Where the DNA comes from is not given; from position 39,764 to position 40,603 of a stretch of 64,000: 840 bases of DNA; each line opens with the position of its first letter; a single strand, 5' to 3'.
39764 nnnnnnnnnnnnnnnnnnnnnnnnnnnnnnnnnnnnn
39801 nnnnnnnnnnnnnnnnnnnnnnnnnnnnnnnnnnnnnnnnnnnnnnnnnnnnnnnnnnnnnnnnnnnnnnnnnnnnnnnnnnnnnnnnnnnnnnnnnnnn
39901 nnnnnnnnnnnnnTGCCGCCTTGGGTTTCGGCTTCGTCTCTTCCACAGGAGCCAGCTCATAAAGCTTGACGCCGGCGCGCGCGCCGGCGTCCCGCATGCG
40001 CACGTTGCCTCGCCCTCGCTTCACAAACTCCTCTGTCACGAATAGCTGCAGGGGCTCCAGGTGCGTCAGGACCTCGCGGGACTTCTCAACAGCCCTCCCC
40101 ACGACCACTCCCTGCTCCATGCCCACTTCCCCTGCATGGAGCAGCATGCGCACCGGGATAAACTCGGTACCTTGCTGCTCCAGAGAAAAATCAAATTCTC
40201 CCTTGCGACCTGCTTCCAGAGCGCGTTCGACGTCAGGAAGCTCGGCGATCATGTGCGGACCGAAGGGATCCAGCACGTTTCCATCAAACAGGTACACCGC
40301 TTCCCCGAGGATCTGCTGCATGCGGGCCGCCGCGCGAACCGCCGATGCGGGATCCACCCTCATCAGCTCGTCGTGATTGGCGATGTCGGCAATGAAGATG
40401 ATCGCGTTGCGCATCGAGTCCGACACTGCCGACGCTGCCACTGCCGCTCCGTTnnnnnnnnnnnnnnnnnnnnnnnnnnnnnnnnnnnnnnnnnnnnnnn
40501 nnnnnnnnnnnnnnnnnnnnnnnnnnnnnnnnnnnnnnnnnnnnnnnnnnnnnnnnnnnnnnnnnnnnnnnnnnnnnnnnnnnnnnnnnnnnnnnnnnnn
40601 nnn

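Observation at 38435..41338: Membrane receptor-like protein combining a pseudokinase and a pseudo-cyclase domain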

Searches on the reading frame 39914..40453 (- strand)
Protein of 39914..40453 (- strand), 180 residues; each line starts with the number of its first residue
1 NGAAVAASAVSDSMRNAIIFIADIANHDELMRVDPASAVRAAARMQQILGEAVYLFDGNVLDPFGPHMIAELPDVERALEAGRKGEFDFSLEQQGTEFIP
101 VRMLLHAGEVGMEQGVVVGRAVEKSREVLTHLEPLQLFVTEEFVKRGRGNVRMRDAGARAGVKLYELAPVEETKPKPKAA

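Call 12: search_solved_structures(query=A1, max_evalue=10, show_alignments=3)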
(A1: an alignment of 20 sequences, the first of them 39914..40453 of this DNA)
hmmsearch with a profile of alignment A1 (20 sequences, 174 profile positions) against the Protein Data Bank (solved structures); distinct sequences matched with E-value up to 10: 5.
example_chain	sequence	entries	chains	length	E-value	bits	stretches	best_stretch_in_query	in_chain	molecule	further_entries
3mr7_A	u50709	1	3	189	5.5e-05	25.9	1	4-135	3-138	Adenylate/guanylate cyclase/hydrolase, alpha/beta fold family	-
1ybt_A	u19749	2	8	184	0.063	15.9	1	38-132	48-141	hydrolase, alpha/beta hydrolase fold family | lipJ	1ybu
5xyi_Y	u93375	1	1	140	0.55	12.8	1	107-160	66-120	Ribosomal protein S24e, putative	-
2lpm_A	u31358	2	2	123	1.1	11.9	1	56-83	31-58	Two-component response regulator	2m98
2i5g_A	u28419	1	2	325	1.8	11.2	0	50-71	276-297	amidohydrolase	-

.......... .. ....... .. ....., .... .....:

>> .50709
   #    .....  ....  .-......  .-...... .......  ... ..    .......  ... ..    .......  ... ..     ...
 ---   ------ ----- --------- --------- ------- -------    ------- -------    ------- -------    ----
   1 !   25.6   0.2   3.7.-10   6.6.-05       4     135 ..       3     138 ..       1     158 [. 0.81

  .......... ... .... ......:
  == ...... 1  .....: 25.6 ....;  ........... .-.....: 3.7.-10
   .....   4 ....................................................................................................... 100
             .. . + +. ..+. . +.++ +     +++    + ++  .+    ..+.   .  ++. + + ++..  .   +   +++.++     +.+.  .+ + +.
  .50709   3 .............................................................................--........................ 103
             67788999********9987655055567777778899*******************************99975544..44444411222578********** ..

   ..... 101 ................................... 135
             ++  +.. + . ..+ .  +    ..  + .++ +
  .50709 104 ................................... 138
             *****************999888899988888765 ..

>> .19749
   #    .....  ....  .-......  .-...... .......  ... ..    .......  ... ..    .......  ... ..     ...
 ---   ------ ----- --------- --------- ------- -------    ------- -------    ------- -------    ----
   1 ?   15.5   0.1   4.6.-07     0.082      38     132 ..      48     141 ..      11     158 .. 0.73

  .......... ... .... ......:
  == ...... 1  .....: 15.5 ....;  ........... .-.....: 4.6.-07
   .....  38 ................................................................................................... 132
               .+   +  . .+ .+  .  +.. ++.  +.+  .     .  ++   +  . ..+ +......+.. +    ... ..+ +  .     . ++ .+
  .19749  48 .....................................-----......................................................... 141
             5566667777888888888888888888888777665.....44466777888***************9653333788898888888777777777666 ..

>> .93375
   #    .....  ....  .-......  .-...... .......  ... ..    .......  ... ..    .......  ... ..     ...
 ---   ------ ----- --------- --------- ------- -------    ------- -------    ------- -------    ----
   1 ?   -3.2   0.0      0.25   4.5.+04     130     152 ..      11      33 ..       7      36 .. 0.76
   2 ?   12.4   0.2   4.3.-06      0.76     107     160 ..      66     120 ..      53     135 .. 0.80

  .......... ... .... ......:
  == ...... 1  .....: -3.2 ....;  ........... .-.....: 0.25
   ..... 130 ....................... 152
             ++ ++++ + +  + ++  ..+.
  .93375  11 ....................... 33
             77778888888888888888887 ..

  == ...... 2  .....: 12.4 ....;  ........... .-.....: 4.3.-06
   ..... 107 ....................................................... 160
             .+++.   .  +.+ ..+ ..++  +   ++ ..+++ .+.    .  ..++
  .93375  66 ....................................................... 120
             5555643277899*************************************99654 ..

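Call 13: search_protein_families(library=pfam, alignment_id=A1, max_evalue=10)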
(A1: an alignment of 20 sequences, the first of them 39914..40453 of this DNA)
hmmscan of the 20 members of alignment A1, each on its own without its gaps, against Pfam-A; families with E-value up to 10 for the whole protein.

A. member 1, window:39914-40453:- (180 aa): 1 family
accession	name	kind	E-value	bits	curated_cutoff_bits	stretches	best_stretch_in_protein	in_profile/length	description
PF10442.14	FIST_C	-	0.15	12.6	28.5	1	11-57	40-91/131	FIST C domain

B. families by the number of members that match (of 20 scanned): 7 families
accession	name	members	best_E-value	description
PF19708.4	DUF6205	2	0.12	Family of unknown function (DUF6205)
PF19844.4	DUF6319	1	0.032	Family of unknown function (DUF6319)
PF18075.7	FtsX_ECD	1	0.057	FtsX extracellular domain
PF00237.24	Ribosomal_L22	1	0.081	Ribosomal protein L22p/L17e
PF13338.12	AbiEi_4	1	0.13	Transcriptional regulator, AbiEi antitoxin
PF10442.14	FIST_C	1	0.15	FIST C domain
PF01730.21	UreF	1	0.15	UreF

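Call 20: predict_structure(alignment_id=A1)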
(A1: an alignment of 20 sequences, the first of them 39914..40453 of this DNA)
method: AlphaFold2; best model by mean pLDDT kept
length: 180 residues; sequences in the alignment: 20
mean_pLDDT: 81.7   pTM: 0.76
mean pLDDT of the five models: 81.7, 80.6, 78.6, 77.6, 70.7
residues with pLDDT >= 90: 106; 70-90: 29; 50-70: 17; < 50: 28
segments of 3 or more residues with pLDDT < 50: 1-8, 157-160, 166-180
pLDDT, mean of each block of 10 residues (from residue 1): 46 86 96 96 95 96 92 93 89 90 96 93 94 92 77 51 48 42
secondary structure, 60 per line:
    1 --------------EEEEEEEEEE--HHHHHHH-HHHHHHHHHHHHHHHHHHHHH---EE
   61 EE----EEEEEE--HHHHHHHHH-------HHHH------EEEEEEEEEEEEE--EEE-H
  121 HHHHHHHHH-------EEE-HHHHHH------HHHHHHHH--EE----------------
elements in order: E15-24 H27-33 H35-55 E59-62 E67-72 H75-83 H91-94 E101-113 E116-118 H120-129 E137-139 H141-146 H153-160

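Call 22: fold_search(model_id=the predicted structure, library=pdb)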
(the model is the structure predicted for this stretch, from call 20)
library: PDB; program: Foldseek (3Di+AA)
matches with E <= 10: 710; with E <= 0.001: 149
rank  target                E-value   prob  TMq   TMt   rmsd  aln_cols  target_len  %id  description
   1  1ybu_B                1.2e-07  1.00  0.59  0.64   3.4       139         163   19  Mycobacterium tuberculosis adenylyl cyclase Rv1900c CHD, in complex with a substrate analog. (released 2005-02-15)
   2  4wpa_A                1.3e-07  1.00  0.59  0.66   3.3       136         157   18  Crystal structure of Adenylyl cyclase Ma1120 from Mycobacterium Avium bound to Pyrophosphate and Calcium (released 2015-09-02)
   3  1ybu_A                1.3e-07  1.00  0.59  0.63   3.5       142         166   20  Mycobacterium tuberculosis adenylyl cyclase Rv1900c CHD, in complex with a substrate analog. (released 2005-02-15)
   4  5d0h_A                3.3e-07  1.00  0.57  0.62   3.6       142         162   17  Crystal Structure of triple mutant (KDA to EGY) of an adenylyl cyclase Ma1120 from Mycobacterium avium in complex with (released 2016-08-10)
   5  5d0e_B                4.7e-07  1.00  0.60  0.65   3.3       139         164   19  Crystal Structure of an adenylyl cyclase Ma1120-Cat in complex with GTP and calcium from Mycobacterium avium (released 2016-08-10)
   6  5d0g_A                6.0e-07  1.00  0.61  0.67   3.2       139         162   18  Crystal structure of triple mutant (KDA to EGY) of adenylyl cyclase Ma1120 from Mycobacterium avium in complex with GT (released 2016-08-10)
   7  4wpa_B                7.7e-07  1.00  0.59  0.65   3.1       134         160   19  Crystal structure of Adenylyl cyclase Ma1120 from Mycobacterium Avium bound to Pyrophosphate and Calcium (released 2015-09-02)
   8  4wp9_A                8.2e-07  1.00  0.59  0.64   3.4       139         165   18  Crystal structure of Adenylyl cyclase MA1120 from Mycobacterium Avium bound to 2'5'-DD-3'-ATP, Calcium and Magnesium i (released 2015-09-02)
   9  5d0g_B                9.8e-07  1.00  0.59  0.67   3.3       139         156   18  Crystal structure of triple mutant (KDA to EGY) of adenylyl cyclase Ma1120 from Mycobacterium avium in complex with GT (released 2016-08-10)
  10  1ybt_B                1.0e-06  1.00  0.59  0.61   3.4       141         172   19  MYCOBACTERIUM TUBERCULOSIS ADENYLYL CYCLASE, RV1900C CHD (released 2005-02-15)
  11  4wp8_B                1.0e-06  1.00  0.58  0.62   4.0       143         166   17  Crystal structure of Adenylyl cyclase Ma1120 from Mycobacterium Avium in complex with 2'5'-DD-3'-ATP and Manganese ion (released 2015-09-02)
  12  5d0e_A                1.1e-06  1.00  0.59  0.65   3.3       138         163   19  Crystal Structure of an adenylyl cyclase Ma1120-Cat in complex with GTP and calcium from Mycobacterium avium (released 2016-08-10)
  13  1ybt_A                1.2e-06  1.00  0.58  0.62   3.3       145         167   19  MYCOBACTERIUM TUBERCULOSIS ADENYLYL CYCLASE, RV1900C CHD (released 2005-02-15)
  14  4wp8_A                1.3e-06  1.00  0.59  0.64   3.2       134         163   18  Crystal structure of Adenylyl cyclase Ma1120 from Mycobacterium Avium in complex with 2'5'-DD-3'-ATP and Manganese ion (released 2015-09-02)
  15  5d15_A                1.4e-06  1.00  0.59  0.65   3.3       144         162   18  Crystal structure of an adenylyl cyclase Ma1120 from Mycobacterium avium in complex with ATP and calcium ion (released 2016-08-10)
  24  3mr7_C                4.5e-06  1.00  0.53  0.56   5.1       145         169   21  Crystal Structure of Adenylate/Guanylate Cyclase/Hydrolase from Silicibacter pomeroyi (released 2010-06-23)
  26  3mr7_B                5.8e-06  1.00  0.56  0.58   4.6       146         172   20  Crystal Structure of Adenylate/Guanylate Cyclase/Hydrolase from Silicibacter pomeroyi (released 2010-06-23)
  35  6yii                  1.5e-05  1.00  0.57  0.25   5.2       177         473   11  Crystal structure of a Class III adenylyl cyclase-like ATP-binding protein from Pseudomonas aeruginosa (released 2020-06-17)
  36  3mr7_A                1.9e-05  1.00  0.54  0.56   4.9       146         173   20  Crystal Structure of Adenylate/Guanylate Cyclase/Hydrolase from Silicibacter pomeroyi (released 2010-06-23)
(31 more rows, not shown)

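Call 23: find_homologous_proteins(query=A1, max_evalue=0.001)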
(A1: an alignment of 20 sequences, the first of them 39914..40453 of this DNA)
Query A1 (20 sequences) (180 aa, profile of the alignment): 22 proteins with E <= 0.001 among 8000 candidates.
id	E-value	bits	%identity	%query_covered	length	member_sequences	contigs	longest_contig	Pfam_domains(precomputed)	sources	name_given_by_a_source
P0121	1.3e-79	284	73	80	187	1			-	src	-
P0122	7.4e-70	252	58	97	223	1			-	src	-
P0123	6.0e-69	249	67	67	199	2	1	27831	-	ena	-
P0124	1.9e-67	244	68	73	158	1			-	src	-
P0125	1.4e-62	228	59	82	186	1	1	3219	-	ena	-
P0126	5.0e-57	210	63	72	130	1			-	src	-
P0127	9.1e-55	203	60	70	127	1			-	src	-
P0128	1.5e-52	195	62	61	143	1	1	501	-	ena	-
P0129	2.2e-49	185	69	58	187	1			-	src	-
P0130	6.9e-48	180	65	56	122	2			-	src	-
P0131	7.7e-47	177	59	62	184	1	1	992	-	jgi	-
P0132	1.4e-46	176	61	61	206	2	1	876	-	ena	-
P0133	3.7e-41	158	67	50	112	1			-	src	-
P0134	8.5e-41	157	71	44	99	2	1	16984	-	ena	-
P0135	4.1e-36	142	58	58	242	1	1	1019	-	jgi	-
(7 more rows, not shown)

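Call 32: search_protein_representatives(alignment_id=A1)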
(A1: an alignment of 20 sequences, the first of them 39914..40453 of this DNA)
Query: 20 sequences, 174 profile positions. Proteins with E-value up to 0.001 (for the whole library): 1513; up to 1e-10: 72; up to 1e-30: 21. The best 150 are listed.
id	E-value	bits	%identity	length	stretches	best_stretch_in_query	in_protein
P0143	5.5e-76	270.1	-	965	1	4-168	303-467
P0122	2.3e-70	251.8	-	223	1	4-166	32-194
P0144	2.8e-70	251.5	-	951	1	3-165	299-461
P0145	5.4e-70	250.6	-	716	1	3-172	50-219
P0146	5.9e-70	250.5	-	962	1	3-165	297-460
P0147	6.6e-70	250.3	-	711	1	4-168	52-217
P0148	3.4e-69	248.0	-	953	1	3-166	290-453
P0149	8.0e-69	246.8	-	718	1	2-169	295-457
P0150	1.0e-66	240.0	-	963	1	5-171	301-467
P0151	8.5e-66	236.9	-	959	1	7-167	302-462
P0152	4.5e-65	234.6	-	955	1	2-165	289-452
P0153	5.2e-63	227.9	-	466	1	5-164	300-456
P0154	1.8e-62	226.1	-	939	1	4-172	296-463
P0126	1.6e-57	210.0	-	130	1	16-145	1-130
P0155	3.6e-57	208.8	-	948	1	3-170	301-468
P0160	2.4e-30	121.5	-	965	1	4-163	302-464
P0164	2.2e-26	108.6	-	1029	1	3-138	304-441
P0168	2.7e-25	105.1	-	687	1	6-156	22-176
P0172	2.2e-24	102.1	-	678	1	5-168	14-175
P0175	7.0e-24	100.5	-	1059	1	8-136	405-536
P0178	1.4e-22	96.3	-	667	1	7-166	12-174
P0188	2.4e-18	82.4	-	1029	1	32-140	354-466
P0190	9.7e-18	80.5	-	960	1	4-164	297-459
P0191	4.9e-17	78.2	-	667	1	5-138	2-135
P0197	7.0e-13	64.6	-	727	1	20-161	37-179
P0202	2.2e-11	59.7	-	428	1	5-142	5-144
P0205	4.0e-11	58.9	-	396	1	5-148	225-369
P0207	2.8e-10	56.2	-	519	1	6-143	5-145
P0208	5.0e-10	55.4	-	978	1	5-145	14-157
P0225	7.0e-09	51.6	-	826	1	4-141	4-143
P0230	9.9e-09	51.1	-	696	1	3-146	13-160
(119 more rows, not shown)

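Call 40: find_related_loci(query=A1, collection=genome_contigs, flank=6000)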
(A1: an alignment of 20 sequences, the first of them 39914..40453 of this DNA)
Query A1 (180 aa) in genome_contigs; peptide patterns used: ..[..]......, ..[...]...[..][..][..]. (x = any residue, [..] = any of these).
108 stretches matched a pattern; 88 encode a relative of the query (tblastn E <= 1e-3); the best 80 are kept; 80 distinct loci.
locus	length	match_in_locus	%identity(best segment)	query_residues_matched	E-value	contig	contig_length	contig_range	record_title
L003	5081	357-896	96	1-180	3e-114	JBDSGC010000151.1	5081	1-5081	MAG: Thermoanaerobaculia bacterium isolate cluster1_bin.243 k127_5300338, whole genome shotgun sequence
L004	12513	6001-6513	66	5-176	5e-74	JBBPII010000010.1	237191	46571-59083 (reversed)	MAG: Candidatus Gilichinskyi gelida isolate BPF1-10-12_bin_2 NODE_10_length_237191_cov_38.396367, whole genome shotgun s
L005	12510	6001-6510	64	7-179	3e-70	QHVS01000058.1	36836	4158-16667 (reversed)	MAG: Acidobacteria bacterium isolate gp7 AA9 14_1009_16_30cm_scaffold_7479_curated, whole genome shotgun sequence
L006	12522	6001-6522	59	3-176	2e-66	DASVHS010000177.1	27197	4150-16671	MAG TPA_asm: Thermoanaerobaculia bacterium isolate SMAG_U2973 k141_890655, whole genome shotgun sequence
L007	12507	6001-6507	62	7-175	3e-66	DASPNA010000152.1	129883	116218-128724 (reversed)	MAG TPA_asm: Thermoanaerobaculia bacterium isolate SMAG_U12109 k141_302229, whole genome shotgun sequence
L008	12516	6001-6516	60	2-176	1e-64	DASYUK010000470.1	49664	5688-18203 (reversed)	MAG TPA_asm: Thermoanaerobaculia bacterium isolate SMAG_U4593 k141_291612, whole genome shotgun sequence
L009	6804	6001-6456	66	13-164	2e-64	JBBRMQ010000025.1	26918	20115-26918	MAG: Thermoanaerobaculia bacterium isolate La1_metabat2.060 LA1C_B2.060_k141_3494820L_26918_cov_14.0000, whole genome sh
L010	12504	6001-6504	60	8-180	3e-64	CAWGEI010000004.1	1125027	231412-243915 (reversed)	MAG: uncultured Acidobacteriota bacterium isolate MFD01916.bin.2.105 genome assembly, contig: contig_5003, whole genome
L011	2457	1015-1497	64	9-169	8e-65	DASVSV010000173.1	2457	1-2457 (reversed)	MAG TPA_asm: Thermoanaerobaculia bacterium isolate SMAG_U3271 k141_354697, whole genome shotgun sequence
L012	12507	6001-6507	59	17-180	3e-63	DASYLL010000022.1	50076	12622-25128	MAG TPA_asm: Thermoanaerobaculia bacterium isolate SMAG_U4347 k141_1917698, whole genome shotgun sequence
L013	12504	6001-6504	61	11-176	4e-63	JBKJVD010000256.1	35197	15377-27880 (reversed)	MAG: Thermoanaerobaculia bacterium isolate ant_bin.94 S1Ck117_4767162_flag_0_multi_12.0000_len_35197, whole genome shotg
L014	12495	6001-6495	60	2-167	1e-62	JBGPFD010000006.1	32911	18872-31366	MAG: Thermoanaerobaculia bacterium isolate OBJ_0618_7090110_75 k141_8082172_length_32911_cov_26.9088, whole genome shotg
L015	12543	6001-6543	56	5-180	2e-61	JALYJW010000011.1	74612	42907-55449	MAG: Acidobacteriota bacterium isolate CAM bin14 SD1481_NODE_13_length_74612_cov_2.079023, whole genome shotgun sequence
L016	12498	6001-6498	59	4-169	4e-61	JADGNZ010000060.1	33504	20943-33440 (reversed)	MAG: Thermoanaerobaculia bacterium isolate Chersky.9_17 contig-100_117, whole genome shotgun sequence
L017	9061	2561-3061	60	8-174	3e-61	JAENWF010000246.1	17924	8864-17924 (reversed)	MAG: Thermoanaerobaculia bacterium isolate 3_4_m_bin3 c_000005341112, whole genome shotgun sequence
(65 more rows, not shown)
